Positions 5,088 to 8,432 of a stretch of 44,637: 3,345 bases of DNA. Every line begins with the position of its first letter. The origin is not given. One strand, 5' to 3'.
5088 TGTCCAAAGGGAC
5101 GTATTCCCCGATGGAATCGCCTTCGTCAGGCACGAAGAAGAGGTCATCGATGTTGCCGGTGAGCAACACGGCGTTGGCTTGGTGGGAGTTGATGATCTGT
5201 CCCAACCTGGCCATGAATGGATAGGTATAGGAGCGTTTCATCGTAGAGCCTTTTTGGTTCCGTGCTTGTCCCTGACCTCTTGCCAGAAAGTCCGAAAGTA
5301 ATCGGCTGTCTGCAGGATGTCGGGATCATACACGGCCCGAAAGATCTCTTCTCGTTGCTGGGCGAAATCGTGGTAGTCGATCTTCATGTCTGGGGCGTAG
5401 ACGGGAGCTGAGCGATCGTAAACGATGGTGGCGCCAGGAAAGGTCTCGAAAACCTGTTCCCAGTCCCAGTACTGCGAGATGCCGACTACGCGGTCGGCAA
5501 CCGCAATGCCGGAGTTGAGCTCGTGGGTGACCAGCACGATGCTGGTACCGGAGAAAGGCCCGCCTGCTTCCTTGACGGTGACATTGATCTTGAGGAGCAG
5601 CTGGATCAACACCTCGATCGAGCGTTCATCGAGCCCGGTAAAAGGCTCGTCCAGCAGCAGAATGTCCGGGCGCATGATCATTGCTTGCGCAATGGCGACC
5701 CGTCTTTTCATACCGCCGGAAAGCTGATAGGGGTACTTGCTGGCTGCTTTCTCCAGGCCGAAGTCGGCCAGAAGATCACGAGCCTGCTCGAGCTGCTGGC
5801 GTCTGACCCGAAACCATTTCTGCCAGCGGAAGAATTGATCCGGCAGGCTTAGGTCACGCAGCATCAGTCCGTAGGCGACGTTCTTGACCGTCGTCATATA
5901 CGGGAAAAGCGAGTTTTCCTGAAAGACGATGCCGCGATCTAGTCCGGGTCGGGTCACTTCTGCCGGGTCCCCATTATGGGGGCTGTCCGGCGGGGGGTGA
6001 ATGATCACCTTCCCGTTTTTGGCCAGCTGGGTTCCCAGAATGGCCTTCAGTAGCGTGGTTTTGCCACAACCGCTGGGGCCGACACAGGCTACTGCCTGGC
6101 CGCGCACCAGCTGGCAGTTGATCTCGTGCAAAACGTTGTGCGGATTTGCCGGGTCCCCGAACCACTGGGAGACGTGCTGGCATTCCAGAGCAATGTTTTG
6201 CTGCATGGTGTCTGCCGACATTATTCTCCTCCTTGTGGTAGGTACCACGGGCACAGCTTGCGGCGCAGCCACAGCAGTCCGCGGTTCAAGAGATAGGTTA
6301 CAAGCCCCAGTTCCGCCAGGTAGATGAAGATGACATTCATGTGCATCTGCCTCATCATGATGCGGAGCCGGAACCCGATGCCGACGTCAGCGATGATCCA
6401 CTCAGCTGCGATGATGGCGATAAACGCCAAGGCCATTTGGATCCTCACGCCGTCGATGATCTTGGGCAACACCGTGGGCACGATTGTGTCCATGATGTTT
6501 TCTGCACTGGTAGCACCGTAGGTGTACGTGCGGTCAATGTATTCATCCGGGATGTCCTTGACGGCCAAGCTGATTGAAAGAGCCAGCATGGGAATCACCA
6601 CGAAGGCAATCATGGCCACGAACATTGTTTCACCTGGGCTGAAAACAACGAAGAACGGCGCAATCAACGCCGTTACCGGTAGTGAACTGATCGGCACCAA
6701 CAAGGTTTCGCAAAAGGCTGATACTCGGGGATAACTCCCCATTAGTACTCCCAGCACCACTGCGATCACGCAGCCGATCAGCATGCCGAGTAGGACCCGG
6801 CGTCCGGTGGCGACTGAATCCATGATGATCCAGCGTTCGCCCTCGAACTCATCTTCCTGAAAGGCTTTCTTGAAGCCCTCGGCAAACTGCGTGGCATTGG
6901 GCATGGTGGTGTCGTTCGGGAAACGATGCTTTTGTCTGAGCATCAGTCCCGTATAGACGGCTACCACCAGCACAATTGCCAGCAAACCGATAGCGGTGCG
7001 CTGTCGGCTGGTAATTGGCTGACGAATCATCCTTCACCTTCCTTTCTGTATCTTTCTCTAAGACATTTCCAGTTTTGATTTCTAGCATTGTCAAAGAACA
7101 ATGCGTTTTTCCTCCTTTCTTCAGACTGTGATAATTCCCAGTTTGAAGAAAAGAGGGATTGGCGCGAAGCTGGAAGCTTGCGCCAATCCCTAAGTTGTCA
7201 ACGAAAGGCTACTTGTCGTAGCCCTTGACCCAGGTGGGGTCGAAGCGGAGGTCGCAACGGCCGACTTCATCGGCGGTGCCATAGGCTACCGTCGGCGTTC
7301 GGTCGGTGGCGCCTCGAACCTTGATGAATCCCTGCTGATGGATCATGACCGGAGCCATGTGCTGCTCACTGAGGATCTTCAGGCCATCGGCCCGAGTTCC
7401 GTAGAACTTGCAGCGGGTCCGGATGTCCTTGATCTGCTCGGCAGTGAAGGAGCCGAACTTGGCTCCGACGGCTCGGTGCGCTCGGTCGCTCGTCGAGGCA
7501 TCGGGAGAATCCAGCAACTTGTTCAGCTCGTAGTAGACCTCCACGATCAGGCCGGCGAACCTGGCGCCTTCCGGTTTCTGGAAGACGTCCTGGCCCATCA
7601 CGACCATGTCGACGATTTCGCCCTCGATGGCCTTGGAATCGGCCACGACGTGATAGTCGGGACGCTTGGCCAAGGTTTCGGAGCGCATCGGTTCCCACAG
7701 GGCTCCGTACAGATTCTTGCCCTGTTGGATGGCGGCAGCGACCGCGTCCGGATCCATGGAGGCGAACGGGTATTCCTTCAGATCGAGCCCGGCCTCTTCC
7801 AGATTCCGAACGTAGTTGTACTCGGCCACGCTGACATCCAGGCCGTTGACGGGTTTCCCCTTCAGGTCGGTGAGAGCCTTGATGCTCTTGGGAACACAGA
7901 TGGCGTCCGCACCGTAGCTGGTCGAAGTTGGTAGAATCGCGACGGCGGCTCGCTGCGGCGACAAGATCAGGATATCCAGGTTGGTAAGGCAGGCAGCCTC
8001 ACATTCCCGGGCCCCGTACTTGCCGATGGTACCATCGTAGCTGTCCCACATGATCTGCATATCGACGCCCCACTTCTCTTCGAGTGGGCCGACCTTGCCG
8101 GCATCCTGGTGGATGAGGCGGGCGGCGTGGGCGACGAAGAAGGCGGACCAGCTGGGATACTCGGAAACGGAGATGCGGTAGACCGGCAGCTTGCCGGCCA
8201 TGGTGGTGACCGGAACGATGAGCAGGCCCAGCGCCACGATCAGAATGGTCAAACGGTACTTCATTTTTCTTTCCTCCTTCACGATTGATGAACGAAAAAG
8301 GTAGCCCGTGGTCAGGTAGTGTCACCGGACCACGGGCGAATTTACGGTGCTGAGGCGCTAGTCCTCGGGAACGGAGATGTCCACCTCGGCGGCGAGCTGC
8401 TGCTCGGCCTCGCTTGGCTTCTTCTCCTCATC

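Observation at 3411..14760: About 11 kb GC-rich, SD-rich, single-strand nine-gene block inside an AT-leaning, SD-poor backbone: a foreign island without mobility genes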

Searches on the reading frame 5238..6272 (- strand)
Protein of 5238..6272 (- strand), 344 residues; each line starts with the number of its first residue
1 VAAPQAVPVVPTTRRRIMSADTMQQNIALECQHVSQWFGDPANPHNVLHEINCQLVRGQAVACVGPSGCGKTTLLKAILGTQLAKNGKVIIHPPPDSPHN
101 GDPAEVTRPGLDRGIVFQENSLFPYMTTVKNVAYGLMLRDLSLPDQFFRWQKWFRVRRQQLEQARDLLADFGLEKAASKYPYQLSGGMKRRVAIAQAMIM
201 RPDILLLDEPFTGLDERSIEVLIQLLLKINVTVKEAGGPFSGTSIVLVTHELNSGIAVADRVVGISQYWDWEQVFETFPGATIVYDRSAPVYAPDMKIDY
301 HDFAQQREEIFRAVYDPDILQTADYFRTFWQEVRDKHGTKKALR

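Call 4: search_protein_families(library=pfam, proteins=[window:5238-6272:-], max_evalue=0.01)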
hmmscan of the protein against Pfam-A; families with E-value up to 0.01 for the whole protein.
window:5238-6272:- (344 aa): 7 families
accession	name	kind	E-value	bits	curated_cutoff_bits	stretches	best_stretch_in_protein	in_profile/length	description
PF00005.33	ABC_tran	-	3.1e-29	102.8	25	1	48-211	1-136/137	ABC transporter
PF13304.12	AAA_21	-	1.6e-10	42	27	2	138-251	195-299/304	AAA domain, putative AbiEii toxin, Type IV TA system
PF13401.12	AAA_22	-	0.00071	20.3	27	1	59-86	6-34/130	AAA domain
PF02463.25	SMC_N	-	0.0024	17.8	40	0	59-85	25-54/220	RecF/RecN/SMC N terminal domain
PF03193.22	RsgA_GTPase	-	0.0033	17.7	30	1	48-88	97-136/174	RsgA GTPase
PF20703.3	nSTAND1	-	0.0078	16.3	27.1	0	37-85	16-60/379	Novel STAND NTPase 1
PF13558.12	SbcC_Walker_B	-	0.0088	16.7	27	0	201-226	63-88/90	SbcC/RAD50-like, Walker B motif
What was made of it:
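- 5238..6221 (-): Gene 8, 327 aa: ABC transporter ATPase of the NitT/TauT type, with a C-terminal extension. Pfam ABC_tran 3e-29 (call 4).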

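Call 5: search_protein_families(library=ncbifam, proteins=[window:5238-6272:-], max_evalue=0.01)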
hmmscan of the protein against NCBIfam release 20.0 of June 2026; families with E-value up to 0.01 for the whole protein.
window:5238-6272:- (344 aa): 188 families (the best 25 are shown)
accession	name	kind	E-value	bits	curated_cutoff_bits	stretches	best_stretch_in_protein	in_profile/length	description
TIGR03265.1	PhnT2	equivalog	3.7e-40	138.2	457.7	1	29-265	5-208/353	putative 2-aminoethylphosphonate ABC transporter ATP-binding protein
NF040729.1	ABC_ATP_SaoA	equivalog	1.7e-38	132.5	360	1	29-267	2-208/248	ABC transporter ATP-binding protein SaoA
NF008421.0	PRK11248.1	equivalog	1e-37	130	357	1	45-267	14-204/255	taurine ABC transporter ATP-binding subunit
TIGR00968.1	3a0106s01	subfamily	5e-36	124.4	342.75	1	33-267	5-206/237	sulfate ABC transporter ATP-binding protein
TIGR02982.1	heterocyst_DevA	subfamily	2.2e-35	122.2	295.8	1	29-265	2-214/220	ABC exporter ATP-binding subunit, DevA family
TIGR01184.1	ntrCD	subfamily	4.7e-35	121.2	291.8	1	48-265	1-188/230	nitrate ABC transporter ATP-binding protein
NF008105.0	PRK10851.1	equivalog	1.5e-34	119.3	502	1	29-267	3-212/362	sulfate/thiosulfate ABC transporter ATP-binding protein CysA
NF006987.0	PRK09452.1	equivalog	8.2e-34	116.9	482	1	18-265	7-221/378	spermidine/putrescine ABC transporter ATP-binding protein PotA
NF007027.0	PRK09493.1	equivalog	4.1e-33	114.7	379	1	30-266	3-210/240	glutamine ABC transporter ATP-binding protein GlnQ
TIGR04521.1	ECF_ATPase_2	equivalog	5.7e-32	110.9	330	1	33-264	5-217/279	energy-coupling factor transporter ATPase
NF008420.0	PRK11247.1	equivalog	6.3e-32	110.7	395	2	160-266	110-208/257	aliphatic sulfonates ABC transporter ATP-binding protein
TIGR01187.1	potA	subfamily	1.3e-31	109.9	355.6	1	64-264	2-173/325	polyamine ABC transporter ATP-binding protein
TIGR02315.1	ABC_phnC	equivalog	1.8e-31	109.4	266.1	1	43-267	13-221/243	phosphonate ABC transporter ATP-binding protein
NF040840.2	tungstate_WtpC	equivalog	1.9e-30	106.4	440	1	48-263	16-202/347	tungstate ABC transporter ATP-binding protein WtpC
TIGR01186.1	proV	subfamily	3e-30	105.5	326.6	1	49-263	10-201/363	betaine/proline/choline family ABC transporter ATP-binding protein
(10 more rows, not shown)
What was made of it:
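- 5238..6221 (-): Best NCBIfam hits are PhnT2 (3.7e-40), SaoA (1.7e-38) and the taurine ATPase (1e-37), all below the family cut-offs (call 5).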

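Call 61: search_protein_families(library=padloc, proteins=[window:5238-6221:-], max_evalue=0.001)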
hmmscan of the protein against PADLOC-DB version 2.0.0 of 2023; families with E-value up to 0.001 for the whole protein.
window:5238-6221:- (327 aa): 4 families
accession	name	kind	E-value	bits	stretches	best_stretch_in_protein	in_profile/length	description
PDLC04135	mad3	-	6e-25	86.6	2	154-250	249-339/374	mads_3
PDLC04140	mad8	-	8.5e-12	43.2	1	28-209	14-217/314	mads_8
PDLC02980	AriA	-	3.7e-11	41.5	2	47-138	5-118/304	-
PDLC04164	AriA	-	0.00076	17.1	0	46-68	32-54/253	-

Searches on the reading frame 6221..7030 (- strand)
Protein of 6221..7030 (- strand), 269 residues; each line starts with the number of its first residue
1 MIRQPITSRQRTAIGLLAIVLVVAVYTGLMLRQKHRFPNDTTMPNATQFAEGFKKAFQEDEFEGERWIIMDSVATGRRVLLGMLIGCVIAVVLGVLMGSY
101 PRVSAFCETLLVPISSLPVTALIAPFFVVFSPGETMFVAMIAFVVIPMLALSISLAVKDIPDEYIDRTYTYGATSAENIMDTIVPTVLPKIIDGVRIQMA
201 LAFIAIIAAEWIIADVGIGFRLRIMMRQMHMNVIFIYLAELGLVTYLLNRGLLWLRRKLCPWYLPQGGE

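Call 4: search_protein_families(library=pfam, proteins=[window:6221-7030:-], max_evalue=0.01)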
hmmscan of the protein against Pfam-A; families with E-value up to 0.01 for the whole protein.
window:6221-7030:- (269 aa): 1 family
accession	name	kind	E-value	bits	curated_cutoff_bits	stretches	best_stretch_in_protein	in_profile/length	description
PF00528.27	BPD_transp_1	-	1.1e-13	51.8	26.4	1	90-256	1-175/184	Binding-protein-dependent transport system inner membrane component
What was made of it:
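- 6221..7030 (-): Gene 7, 269 aa: ABC importer permease. Pfam BPD_transp_1 1e-13 (call 4).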

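Call 5: search_protein_families(library=ncbifam, proteins=[window:6221-7030:-], max_evalue=0.01)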
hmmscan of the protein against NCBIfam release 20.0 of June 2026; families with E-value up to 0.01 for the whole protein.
window:6221-7030:- (269 aa): 11 families
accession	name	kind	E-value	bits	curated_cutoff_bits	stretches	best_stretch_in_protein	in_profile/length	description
NF040733.1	ABC_perm_U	equivalog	8.6e-27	94.2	295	1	20-263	12-249/251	ABC transporter permease subunit SaoP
TIGR01183.1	ntrB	equivalog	3.8e-18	65.9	209.05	1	68-254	15-201/202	nitrate ABC transporter permease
NF007545.0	PRK10160.1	equivalog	6.3e-17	61.9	342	1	74-263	82-271/275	taurine ABC transporter permease TauC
NF008470.0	PRK11365.1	equivalog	3.8e-13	49.4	347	1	51-244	43-237/263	aliphatic sulfonate ABC transporter permease SsuC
NF008196.0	PRK10952.1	equivalog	1.8e-06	27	439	1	75-222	149-295/356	glycine betaine/L-proline ABC transporter permease ProW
TIGR03416.1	ABC_choXWV_perm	equivalog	1.2e-05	24.9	363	1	77-231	93-246/267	choline ABC transporter permease subunit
TIGR00974.1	3a0107s02c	equivalog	2e-05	23.9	193.45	1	75-198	59-193/272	phosphate ABC transporter permease PstA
TIGR01097.1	PhnE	equivalog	0.00053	19.5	216.7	1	14-249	6-241/252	phosphonate ABC transporter, permease protein PhnE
TIGR02138.1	phosphate_pstC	equivalog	0.00095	18.3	196.45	0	139-199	157-217/296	phosphate ABC transporter permease subunit PstC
TIGR02139.1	permease_CysT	equivalog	0.0014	18.2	246.1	1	136-201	135-199/265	sulfate ABC transporter permease subunit CysT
NF008208.0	PRK10971.1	equivalog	0.0019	17.7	415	1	138-203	145-209/277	sulfate/thiosulfate ABC transporter permease CysT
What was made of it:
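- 6221..7030 (-): NCBIfam SaoP, NtrB and TauC-like (call 5).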

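Call 61: search_protein_families(library=padloc, proteins=[window:6221-7030:-], max_evalue=0.001)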
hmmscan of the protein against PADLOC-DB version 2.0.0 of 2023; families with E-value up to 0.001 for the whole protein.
window:6221-7030:- (269 aa): 0 families

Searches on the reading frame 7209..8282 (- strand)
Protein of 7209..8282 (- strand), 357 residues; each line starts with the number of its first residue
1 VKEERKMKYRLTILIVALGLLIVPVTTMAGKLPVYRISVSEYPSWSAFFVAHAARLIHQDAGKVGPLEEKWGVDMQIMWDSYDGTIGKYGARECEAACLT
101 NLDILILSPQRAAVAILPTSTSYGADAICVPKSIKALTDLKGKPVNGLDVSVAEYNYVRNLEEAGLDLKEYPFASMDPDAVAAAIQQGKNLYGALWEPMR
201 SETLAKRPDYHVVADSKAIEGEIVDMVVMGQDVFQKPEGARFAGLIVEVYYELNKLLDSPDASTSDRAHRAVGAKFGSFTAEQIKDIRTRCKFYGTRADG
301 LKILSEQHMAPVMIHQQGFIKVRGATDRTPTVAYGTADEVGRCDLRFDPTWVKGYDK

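Call 4: search_protein_families(library=pfam, proteins=[window:7209-8282:-], max_evalue=0.01)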
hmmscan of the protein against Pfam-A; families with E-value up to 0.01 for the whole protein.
window:7209-8282:- (357 aa): 0 families

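Call 5: search_protein_families(library=ncbifam, proteins=[window:7209-8282:-], max_evalue=0.01)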
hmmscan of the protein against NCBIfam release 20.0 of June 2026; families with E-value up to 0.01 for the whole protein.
window:7209-8282:- (357 aa): 5 families
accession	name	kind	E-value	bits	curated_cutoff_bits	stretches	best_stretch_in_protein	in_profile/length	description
TIGR03427.1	ABC_peri_uca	equivalog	5.4e-25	88.3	333.9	1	35-312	4-271/328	putative urea ABC transporter substrate-binding protein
TIGR01729.1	taurine_ABC_bnd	equivalog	5.3e-06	26.1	304.25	1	126-221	82-176/300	taurine ABC transporter substrate-binding protein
TIGR01728.1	SsuA_fam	subfamily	1.8e-05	24.1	163.5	1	113-235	74-196/290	aliphatic sulfonate ABC transporter substrate-binding protein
NF008588.0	PRK11553.1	subfamily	2e-05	23.7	299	1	127-219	112-205/319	aliphatic sulfonate ABC transporter substrate-binding protein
NF008553.0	PRK11480.1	equivalog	2.9e-05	23.4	490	1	120-232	100-212/320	taurine ABC transporter substrate-binding protein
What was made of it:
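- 7209..8264 (-): Gene 6, 351 aa: secreted substrate-binding protein of the ABC importer. NCBIfam TIGR03427 5e-25, also TauA/SsuA-like (call 5).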

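Call 21: search_protein_families(library=pfam, proteins=[window:7209-8264:-], max_evalue=10)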
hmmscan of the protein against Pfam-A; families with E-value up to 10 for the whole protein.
window:7209-8264:- (351 aa): 1 family
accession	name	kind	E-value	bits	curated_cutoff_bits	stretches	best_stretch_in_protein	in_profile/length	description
PF09084.16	NMT1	-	0.019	15.3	20.5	1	124-183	79-140/216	NMT1/THI5 like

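Call 61: search_protein_families(library=padloc, proteins=[window:7209-8264:-], max_evalue=0.001)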
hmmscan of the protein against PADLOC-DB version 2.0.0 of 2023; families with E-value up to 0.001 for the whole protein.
window:7209-8264:- (351 aa): 0 families
